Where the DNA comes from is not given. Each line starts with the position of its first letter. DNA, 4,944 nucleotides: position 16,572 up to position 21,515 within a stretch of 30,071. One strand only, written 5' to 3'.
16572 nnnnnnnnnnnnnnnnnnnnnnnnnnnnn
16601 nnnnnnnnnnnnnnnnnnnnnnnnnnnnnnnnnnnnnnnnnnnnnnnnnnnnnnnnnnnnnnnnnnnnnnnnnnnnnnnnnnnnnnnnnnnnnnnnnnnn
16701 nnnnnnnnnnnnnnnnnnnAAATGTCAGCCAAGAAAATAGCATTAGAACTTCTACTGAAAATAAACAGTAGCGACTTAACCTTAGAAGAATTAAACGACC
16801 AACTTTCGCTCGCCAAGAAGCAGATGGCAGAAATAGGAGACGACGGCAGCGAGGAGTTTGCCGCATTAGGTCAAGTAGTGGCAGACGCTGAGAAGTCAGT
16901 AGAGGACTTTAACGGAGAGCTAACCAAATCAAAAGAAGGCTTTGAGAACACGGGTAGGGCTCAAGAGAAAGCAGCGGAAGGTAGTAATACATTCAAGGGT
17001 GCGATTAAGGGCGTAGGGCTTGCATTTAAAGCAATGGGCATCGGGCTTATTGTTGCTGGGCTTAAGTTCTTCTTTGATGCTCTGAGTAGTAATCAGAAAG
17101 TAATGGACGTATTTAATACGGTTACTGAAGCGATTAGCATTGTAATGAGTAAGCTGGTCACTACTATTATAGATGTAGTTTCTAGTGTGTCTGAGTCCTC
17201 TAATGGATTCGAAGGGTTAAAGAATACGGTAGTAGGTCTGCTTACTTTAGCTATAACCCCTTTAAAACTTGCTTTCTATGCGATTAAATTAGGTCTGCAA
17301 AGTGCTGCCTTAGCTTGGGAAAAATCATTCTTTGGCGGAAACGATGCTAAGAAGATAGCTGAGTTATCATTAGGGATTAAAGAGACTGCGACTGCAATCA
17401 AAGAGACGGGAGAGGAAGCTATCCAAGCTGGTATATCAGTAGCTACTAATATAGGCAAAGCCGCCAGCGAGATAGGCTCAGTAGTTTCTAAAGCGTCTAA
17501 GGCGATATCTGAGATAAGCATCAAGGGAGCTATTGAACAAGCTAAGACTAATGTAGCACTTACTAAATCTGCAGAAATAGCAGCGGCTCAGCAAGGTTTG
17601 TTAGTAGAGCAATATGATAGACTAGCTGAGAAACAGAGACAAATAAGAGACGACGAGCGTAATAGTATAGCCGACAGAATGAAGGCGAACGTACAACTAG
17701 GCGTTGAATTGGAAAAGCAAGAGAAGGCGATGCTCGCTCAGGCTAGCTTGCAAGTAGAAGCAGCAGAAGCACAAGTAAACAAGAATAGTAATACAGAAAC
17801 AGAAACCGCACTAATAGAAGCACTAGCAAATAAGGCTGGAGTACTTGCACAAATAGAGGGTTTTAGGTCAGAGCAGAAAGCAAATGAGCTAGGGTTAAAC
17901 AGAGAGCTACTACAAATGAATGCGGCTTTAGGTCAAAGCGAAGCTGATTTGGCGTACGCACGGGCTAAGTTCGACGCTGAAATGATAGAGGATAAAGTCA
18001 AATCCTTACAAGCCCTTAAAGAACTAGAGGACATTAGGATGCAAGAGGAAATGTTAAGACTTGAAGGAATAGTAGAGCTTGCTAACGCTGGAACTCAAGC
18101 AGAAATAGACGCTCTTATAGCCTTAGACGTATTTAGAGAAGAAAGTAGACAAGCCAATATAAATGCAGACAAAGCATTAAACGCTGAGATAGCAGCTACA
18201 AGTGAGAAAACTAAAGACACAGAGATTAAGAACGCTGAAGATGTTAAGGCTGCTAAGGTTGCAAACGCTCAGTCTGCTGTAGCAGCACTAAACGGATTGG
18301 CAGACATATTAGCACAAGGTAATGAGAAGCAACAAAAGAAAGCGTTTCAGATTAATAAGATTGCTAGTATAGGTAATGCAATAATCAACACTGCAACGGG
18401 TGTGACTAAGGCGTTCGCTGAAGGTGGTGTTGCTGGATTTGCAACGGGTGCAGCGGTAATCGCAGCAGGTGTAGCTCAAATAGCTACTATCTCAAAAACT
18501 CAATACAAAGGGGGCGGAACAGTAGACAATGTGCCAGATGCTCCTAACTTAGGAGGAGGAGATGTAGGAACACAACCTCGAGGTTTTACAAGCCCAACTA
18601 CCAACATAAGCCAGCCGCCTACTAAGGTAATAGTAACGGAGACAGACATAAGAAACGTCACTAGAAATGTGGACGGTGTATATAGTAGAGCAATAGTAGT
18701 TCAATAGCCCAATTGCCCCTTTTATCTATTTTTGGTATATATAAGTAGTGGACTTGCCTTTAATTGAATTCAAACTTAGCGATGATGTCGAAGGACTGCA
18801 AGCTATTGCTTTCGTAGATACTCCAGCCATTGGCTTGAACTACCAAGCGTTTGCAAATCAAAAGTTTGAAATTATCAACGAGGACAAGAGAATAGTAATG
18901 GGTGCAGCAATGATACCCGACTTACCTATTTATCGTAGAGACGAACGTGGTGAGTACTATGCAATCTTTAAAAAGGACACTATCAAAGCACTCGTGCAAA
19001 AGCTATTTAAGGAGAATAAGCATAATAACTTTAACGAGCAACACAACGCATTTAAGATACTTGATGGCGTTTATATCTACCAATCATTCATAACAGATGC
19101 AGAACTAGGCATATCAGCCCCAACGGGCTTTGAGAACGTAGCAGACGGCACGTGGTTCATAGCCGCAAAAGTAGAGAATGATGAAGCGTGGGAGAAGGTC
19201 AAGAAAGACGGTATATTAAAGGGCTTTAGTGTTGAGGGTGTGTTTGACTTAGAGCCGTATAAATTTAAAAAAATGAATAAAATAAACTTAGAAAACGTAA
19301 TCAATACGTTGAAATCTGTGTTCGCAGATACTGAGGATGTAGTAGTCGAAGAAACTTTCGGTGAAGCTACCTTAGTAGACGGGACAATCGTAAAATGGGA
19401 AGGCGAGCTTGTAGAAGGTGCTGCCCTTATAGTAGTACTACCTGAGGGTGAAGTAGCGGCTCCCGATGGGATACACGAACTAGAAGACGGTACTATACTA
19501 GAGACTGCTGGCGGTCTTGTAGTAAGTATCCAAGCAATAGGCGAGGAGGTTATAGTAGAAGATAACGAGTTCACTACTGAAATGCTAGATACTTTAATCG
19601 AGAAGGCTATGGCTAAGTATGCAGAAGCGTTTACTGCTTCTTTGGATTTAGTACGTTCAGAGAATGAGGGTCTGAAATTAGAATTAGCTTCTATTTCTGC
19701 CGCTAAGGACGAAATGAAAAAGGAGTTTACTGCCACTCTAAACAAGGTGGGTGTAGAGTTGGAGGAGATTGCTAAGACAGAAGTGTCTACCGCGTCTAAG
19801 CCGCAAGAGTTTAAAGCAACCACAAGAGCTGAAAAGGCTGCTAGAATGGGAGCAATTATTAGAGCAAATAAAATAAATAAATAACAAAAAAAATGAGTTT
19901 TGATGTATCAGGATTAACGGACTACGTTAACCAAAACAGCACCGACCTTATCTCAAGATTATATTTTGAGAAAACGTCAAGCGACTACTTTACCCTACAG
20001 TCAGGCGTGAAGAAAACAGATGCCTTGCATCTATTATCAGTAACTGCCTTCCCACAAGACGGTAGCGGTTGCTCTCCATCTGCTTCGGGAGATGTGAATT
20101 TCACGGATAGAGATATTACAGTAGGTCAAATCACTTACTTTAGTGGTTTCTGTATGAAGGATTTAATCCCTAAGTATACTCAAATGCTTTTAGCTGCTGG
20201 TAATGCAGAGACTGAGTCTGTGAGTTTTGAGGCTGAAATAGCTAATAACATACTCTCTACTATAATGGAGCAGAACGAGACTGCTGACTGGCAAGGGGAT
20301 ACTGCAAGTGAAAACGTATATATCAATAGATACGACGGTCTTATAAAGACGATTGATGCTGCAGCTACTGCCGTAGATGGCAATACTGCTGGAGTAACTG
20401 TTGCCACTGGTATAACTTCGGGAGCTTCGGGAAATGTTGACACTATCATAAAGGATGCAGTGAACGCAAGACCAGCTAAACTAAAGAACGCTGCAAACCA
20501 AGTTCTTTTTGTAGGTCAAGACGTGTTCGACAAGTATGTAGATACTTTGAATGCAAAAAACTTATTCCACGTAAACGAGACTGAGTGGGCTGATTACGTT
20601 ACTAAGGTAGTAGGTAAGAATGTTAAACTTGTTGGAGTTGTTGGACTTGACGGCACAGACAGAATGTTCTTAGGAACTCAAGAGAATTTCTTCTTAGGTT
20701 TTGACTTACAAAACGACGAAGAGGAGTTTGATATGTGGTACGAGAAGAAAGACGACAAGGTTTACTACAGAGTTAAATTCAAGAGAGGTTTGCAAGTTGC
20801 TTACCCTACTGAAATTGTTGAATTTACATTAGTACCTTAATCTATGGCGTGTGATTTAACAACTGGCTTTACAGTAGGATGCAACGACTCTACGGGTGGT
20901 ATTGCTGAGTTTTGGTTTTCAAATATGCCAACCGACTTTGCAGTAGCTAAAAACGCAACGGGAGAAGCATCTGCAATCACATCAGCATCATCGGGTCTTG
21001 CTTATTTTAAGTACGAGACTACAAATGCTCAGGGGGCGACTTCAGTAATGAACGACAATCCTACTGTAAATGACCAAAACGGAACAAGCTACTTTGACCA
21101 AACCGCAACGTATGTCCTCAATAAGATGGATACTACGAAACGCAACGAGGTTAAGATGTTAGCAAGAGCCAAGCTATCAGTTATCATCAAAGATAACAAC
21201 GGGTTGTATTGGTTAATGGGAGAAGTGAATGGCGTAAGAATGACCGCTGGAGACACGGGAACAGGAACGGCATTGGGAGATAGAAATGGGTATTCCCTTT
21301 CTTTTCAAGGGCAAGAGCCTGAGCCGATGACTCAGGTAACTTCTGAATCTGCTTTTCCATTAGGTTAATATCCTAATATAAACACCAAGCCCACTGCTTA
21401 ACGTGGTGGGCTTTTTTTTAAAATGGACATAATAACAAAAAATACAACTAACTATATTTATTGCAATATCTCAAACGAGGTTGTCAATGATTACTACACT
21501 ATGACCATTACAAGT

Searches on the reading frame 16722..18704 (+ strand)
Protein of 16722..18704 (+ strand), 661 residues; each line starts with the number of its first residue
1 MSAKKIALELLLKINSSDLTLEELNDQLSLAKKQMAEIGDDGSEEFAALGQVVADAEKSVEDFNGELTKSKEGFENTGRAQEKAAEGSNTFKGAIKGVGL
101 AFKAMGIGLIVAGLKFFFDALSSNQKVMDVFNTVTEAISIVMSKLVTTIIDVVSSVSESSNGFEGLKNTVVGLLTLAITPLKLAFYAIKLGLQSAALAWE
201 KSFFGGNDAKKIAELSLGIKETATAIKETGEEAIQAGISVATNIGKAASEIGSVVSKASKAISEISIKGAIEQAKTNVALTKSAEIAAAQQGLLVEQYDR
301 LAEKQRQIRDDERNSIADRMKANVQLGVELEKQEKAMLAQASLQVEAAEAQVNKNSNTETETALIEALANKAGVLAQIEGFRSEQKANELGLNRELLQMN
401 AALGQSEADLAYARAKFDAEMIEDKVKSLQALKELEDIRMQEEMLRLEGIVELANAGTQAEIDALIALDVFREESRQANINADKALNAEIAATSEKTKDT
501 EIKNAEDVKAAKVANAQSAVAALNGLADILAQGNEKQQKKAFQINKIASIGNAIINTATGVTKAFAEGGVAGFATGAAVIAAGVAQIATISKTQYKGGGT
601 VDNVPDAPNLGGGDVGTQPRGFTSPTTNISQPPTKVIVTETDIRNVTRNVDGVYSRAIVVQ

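Call 24: search_protein_families(library=phrogs, proteins=[window:16722-18704:+], max_evalue=0.001)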
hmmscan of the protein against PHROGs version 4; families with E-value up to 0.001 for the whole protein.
window:16722-18704:+ (661 aa): 1 family
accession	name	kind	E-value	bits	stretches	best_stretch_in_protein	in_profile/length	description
phrog_3336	-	tail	2.7e-07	30.5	1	24-604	358-961/1051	tail length tape measure protein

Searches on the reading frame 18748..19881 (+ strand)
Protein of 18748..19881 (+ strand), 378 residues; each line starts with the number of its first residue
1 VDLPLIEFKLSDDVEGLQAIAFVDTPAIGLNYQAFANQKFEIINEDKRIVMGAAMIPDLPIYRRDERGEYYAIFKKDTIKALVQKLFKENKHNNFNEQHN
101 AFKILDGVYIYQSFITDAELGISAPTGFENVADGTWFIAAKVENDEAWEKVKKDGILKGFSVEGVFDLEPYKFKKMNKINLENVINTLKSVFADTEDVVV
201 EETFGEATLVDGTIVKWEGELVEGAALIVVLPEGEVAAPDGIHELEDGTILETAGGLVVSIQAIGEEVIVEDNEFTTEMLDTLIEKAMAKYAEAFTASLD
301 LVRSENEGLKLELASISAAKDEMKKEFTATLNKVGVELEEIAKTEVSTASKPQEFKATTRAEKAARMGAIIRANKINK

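Call 24: search_protein_families(library=phrogs, proteins=[window:18748-19881:+], max_evalue=0.001)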
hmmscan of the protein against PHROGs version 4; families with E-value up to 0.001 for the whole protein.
window:18748-19881:+ (378 aa): 5 families
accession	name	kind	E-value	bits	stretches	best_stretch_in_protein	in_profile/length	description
phrog_24921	-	unknown function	4.3e-37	129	1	10-318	9-316/349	-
phrog_1530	-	other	1.3e-13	52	1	44-169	243-352/379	DNA methyltransferase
phrog_15223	-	other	7.6e-09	36.8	1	44-194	10-138/199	protease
phrog_34096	-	head and packaging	2.3e-05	24.4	1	42-169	128-238/412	head maturation protease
phrog_13242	-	unknown function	0.00033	20.8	1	127-165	385-422/450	-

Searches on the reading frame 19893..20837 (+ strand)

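Call 24: search_protein_families(library=phrogs, proteins=[window:19893-20837:+], max_evalue=0.001)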
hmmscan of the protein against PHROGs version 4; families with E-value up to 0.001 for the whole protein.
window:19893-20837:+ (315 aa): 2 families
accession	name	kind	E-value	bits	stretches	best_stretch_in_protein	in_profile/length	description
phrog_11320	-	unknown function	1.7e-12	47.9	1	37-311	39-304/324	-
phrog_1623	-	head and packaging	4.5e-08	33.8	1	122-302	128-291/305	virion structural protein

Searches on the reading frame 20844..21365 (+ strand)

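Call 24: search_protein_families(library=phrogs, proteins=[window:20844-21365:+], max_evalue=0.001)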
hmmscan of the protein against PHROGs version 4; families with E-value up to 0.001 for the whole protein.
window:20844-21365:+ (174 aa): 1 family
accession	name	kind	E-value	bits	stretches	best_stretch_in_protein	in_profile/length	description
phrog_19091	-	unknown function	3.8e-20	73.3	1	1-165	1-160/181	-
